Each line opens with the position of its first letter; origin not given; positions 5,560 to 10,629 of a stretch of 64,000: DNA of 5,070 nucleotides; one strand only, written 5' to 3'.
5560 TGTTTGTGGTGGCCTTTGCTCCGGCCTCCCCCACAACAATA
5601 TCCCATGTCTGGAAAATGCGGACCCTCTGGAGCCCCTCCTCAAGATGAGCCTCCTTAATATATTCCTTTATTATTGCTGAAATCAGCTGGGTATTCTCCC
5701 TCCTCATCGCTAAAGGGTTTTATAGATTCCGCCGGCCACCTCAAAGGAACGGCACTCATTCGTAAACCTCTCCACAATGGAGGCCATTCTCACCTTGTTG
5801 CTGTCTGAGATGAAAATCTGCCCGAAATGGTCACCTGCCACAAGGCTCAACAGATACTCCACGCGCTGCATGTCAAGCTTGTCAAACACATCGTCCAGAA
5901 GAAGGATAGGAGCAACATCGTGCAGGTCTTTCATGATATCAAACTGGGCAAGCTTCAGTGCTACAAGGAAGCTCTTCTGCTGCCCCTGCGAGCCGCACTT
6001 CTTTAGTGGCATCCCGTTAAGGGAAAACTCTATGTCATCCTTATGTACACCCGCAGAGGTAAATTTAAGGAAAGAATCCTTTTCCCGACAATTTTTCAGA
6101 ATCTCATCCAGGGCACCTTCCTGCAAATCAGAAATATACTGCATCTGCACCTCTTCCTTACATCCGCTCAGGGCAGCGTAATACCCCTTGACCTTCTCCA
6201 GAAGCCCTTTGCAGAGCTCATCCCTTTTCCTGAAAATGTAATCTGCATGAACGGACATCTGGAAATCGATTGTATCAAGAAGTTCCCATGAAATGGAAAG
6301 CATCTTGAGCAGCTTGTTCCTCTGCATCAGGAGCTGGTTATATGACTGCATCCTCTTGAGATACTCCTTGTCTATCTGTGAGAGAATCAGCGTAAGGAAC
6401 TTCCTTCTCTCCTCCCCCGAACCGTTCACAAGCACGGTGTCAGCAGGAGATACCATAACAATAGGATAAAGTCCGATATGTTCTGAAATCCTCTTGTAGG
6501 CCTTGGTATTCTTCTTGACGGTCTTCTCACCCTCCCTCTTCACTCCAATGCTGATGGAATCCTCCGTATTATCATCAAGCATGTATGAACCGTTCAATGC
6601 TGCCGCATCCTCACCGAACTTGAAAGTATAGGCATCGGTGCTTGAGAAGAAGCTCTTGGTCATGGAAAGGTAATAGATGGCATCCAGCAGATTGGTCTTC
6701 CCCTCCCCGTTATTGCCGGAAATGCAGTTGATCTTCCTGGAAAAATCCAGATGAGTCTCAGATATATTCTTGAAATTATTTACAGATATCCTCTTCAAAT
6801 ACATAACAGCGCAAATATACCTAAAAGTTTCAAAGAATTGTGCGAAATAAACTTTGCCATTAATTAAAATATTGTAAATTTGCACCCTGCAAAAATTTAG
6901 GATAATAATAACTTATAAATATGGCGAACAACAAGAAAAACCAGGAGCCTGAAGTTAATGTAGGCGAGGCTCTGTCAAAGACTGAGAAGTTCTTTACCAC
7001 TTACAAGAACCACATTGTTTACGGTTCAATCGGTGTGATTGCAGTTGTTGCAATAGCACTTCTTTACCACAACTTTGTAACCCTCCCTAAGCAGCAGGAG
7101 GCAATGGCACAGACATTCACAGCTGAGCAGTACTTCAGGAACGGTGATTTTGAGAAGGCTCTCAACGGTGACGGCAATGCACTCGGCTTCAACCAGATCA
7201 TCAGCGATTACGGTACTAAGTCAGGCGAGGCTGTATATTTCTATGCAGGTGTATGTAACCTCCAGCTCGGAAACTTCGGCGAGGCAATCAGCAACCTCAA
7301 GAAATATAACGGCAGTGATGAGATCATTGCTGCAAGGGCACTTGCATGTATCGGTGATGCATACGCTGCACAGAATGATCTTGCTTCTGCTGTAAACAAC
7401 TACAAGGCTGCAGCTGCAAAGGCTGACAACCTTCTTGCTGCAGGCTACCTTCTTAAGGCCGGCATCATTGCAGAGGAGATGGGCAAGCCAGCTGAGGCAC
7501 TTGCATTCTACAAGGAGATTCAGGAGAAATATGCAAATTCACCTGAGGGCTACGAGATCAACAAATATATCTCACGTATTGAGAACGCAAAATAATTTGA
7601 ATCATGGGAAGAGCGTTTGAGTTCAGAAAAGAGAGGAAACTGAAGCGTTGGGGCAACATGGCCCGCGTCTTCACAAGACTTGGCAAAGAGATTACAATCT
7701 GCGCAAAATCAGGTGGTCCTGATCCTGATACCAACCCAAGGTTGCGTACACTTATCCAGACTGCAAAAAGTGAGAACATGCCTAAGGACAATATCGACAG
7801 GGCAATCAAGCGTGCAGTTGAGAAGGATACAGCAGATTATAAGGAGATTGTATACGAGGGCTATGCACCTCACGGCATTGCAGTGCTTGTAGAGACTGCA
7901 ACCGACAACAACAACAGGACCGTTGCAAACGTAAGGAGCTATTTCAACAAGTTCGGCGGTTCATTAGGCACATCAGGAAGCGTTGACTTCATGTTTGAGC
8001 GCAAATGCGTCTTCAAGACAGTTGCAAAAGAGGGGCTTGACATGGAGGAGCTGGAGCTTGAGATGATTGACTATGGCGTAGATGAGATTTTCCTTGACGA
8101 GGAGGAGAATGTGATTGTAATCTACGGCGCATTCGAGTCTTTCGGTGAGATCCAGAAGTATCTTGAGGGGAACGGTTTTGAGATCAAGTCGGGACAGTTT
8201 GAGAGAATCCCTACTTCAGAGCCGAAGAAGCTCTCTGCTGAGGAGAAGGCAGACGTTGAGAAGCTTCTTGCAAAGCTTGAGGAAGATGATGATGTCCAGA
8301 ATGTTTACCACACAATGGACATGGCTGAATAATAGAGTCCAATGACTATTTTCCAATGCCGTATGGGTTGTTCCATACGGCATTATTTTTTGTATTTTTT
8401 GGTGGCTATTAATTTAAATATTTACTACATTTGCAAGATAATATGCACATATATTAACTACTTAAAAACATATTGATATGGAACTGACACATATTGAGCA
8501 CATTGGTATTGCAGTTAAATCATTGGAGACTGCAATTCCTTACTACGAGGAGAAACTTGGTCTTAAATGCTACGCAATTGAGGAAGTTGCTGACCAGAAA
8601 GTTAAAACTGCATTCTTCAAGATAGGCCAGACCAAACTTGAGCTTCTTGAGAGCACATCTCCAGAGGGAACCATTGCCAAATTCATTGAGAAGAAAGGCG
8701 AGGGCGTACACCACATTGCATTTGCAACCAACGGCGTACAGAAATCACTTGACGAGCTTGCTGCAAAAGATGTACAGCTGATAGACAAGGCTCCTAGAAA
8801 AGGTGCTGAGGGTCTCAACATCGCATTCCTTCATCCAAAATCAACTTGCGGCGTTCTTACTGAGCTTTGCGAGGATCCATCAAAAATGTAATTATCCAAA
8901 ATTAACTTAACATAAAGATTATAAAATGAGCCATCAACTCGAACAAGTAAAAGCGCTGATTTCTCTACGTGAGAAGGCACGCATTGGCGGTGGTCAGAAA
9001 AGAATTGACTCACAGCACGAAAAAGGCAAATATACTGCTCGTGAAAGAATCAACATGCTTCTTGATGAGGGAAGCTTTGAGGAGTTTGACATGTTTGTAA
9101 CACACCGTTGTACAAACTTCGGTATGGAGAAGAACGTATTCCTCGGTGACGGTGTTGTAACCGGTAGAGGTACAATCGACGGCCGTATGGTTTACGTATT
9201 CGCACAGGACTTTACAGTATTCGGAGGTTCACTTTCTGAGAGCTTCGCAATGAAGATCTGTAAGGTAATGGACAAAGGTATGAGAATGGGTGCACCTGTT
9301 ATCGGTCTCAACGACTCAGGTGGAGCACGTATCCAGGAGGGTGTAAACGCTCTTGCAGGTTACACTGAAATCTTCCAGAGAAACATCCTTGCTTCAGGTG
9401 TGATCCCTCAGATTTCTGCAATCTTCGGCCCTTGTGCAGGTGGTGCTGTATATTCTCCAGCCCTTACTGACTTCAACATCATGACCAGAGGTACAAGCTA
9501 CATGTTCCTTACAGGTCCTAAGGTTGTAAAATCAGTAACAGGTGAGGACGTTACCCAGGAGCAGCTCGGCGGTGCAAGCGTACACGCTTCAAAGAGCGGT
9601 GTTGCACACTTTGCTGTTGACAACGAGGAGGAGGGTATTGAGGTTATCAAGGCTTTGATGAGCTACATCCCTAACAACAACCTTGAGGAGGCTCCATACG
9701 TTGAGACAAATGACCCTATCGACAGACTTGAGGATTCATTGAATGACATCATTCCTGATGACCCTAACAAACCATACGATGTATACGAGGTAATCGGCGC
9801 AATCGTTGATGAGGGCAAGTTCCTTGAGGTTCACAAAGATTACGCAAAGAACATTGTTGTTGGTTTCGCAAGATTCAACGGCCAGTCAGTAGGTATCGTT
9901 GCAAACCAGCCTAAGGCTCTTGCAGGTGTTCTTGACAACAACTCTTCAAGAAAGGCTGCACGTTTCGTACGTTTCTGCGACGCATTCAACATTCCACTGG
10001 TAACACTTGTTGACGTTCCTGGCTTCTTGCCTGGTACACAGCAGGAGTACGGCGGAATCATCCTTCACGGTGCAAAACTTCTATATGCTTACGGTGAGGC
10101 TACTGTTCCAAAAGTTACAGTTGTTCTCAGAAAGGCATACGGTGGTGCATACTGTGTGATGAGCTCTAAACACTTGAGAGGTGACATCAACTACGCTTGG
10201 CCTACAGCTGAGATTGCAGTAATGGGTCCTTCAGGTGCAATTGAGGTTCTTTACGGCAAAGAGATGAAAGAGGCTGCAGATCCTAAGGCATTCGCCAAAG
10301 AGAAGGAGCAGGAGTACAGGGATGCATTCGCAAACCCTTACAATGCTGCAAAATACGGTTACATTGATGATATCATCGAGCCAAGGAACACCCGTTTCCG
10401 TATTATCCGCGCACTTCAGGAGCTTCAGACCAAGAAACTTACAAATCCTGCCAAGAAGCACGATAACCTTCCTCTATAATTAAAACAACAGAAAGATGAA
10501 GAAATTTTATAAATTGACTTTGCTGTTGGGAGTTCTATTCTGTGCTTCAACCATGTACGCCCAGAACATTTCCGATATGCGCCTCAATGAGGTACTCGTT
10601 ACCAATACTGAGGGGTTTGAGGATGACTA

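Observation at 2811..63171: Strongly over-represented oligomer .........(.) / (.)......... scattered on both strands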

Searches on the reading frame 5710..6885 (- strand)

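Call 8: search_protein_families(library=pfam, proteins=[window:5710-6885:-])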
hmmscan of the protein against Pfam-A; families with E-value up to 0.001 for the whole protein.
window:5710-6885:- (391 aa): 5 families
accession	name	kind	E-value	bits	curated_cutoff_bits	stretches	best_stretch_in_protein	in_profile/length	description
PF02463.25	SMC_N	-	7.3e-17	62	40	1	29-363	1-198/220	RecF/RecN/SMC N terminal domain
PF13175.12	AAA_15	-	3.8e-13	50.2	32.1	1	28-178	1-129/374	AAA ATPase domain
PF13476.12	AAA_23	-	2.3e-10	41.9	27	1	32-140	1-107/201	AAA domain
PF13555.12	AAA_29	-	2.8e-05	24.2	27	1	30-74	1-46/61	P-loop containing region of AAA domain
PF13304.12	AAA_21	-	0.00025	21.7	27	0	52-86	1-45/304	AAA domain, putative AbiEii toxin, Type IV TA system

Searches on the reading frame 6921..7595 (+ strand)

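Call 31: search_protein_families(library=pfam, proteins=[window:6921-7595:+])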
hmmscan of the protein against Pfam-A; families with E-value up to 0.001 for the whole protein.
window:6921-7595:+ (224 aa): 6 families
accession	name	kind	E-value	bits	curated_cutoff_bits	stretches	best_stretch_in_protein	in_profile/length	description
PF13432.12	TPR_16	-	3.6e-09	37.3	32.7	1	145-208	4-65/65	Tetratricopeptide repeat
PF07719.23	TPR_2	-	5.8e-09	35.8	27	0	138-169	1-32/34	Tetratricopeptide repeat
PF13174.12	TPR_6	-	4e-08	33.8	26.3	1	177-207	3-33/33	Tetratricopeptide repeat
PF13424.12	TPR_12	-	7.8e-08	32.9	30.1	0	138-200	3-71/77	Tetratricopeptide repeat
PF13428.12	TPR_14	-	3.2e-07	30.8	23.5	0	177-211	4-38/44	Tetratricopeptide repeat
PF00515.34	TPR_1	-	6.4e-05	23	27.8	0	181-200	8-27/34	Tetratricopeptide repeat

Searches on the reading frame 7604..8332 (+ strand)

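Call 31: search_protein_families(library=pfam, proteins=[window:7604-8332:+])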
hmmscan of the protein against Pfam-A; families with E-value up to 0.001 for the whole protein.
window:7604-8332:+ (242 aa): 2 families
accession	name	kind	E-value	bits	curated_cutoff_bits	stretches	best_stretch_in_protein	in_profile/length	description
PF01709.26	Transcrip_reg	-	5.3e-53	179.5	27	1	79-238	1-160/160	TACO1/YebC second and third domain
PF20772.2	TACO1_YebC_N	-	1.2e-28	99.9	36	1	4-72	2-71/73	TACO1/YebC protein N-terminal domain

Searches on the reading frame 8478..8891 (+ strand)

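Call 31: search_protein_families(library=pfam, proteins=[window:8478-8891:+])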
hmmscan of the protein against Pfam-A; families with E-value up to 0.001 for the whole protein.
window:8478-8891:+ (137 aa): 3 families
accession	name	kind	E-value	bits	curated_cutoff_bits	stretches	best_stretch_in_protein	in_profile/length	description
PF13669.12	Glyoxalase_4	-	7.1e-21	75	27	1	8-117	2-109/109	Glyoxalase/Bleomycin resistance protein/Dioxygenase superfamily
PF00903.31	Glyoxalase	-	1.2e-17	64.8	20.6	1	6-129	2-120/121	Glyoxalase/Bleomycin resistance protein/Dioxygenase superfamily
PF13468.12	Glyoxalase_3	-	1.6e-06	28.8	25.1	1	7-100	2-101/176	Glyoxalase-like domain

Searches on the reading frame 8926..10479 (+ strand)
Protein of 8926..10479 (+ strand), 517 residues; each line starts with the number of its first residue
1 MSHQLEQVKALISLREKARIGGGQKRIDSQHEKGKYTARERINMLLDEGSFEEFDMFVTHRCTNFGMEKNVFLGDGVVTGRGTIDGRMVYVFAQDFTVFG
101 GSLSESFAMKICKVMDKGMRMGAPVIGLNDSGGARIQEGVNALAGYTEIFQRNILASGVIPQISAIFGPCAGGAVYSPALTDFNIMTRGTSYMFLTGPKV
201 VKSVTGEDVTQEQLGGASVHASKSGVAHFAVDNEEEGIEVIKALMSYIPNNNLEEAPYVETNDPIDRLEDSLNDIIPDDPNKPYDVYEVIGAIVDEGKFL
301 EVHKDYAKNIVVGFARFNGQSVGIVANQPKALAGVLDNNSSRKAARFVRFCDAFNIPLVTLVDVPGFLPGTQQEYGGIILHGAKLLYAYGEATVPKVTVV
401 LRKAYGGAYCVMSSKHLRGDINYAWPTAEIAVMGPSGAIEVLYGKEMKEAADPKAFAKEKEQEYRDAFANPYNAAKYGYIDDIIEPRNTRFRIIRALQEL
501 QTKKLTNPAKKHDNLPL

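Call 8: search_protein_families(library=pfam, proteins=[window:8926-10479:+])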
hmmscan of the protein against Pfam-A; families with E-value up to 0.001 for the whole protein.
window:8926-10479:+ (517 aa): 2 families
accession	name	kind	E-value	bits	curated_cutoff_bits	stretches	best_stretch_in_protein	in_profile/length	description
PF01039.27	Carboxyl_trans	-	4.9e-206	685.6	22.3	1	30-515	2-493/493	Carboxyl transferase domain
PF03255.19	ACCA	-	3.4e-11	43.3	23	1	286-417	68-210/310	Acetyl co-enzyme A carboxylase carboxyltransferase-like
